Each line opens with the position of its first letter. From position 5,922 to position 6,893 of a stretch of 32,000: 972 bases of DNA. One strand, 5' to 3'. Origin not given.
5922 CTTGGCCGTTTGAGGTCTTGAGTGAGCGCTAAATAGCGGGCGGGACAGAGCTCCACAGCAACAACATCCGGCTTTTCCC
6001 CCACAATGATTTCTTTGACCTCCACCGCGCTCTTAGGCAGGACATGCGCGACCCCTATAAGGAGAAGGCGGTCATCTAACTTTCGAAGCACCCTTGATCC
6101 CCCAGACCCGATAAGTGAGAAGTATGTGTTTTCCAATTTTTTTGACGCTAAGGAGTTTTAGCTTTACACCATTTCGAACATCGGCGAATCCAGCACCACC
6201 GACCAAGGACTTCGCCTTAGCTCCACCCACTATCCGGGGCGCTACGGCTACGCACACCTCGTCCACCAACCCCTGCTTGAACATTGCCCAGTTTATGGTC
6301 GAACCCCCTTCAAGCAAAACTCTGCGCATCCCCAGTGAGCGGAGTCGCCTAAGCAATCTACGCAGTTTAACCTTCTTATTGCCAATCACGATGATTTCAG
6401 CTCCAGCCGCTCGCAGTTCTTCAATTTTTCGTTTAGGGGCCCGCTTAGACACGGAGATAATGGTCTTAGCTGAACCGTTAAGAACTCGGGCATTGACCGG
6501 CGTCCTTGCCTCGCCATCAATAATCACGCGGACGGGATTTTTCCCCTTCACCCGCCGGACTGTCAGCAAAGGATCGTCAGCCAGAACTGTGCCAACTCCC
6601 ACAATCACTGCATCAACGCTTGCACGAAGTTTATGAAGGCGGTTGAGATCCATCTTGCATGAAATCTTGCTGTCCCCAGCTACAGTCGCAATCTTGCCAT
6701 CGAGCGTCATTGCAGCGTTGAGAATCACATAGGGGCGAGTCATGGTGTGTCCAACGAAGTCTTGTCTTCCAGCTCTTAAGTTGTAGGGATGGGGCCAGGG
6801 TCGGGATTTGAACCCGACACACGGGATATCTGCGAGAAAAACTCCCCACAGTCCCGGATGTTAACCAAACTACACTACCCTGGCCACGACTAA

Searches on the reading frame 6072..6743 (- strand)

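Call 22: search_protein_families(library=pfam, proteins=[window:6072-6743:-], max_evalue=0.001)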
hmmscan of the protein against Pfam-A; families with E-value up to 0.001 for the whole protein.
window:6072-6743:- (223 aa): 2 families
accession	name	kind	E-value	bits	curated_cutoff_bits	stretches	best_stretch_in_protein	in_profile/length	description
PF01872.23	RibD_C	-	9e-58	195.8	24.1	1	4-209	1-197/197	RibD C-terminal domain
PF00291.31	PALP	-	0.00082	19.2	35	0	93-164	80-151/295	Pyridoxal-phosphate dependent enzyme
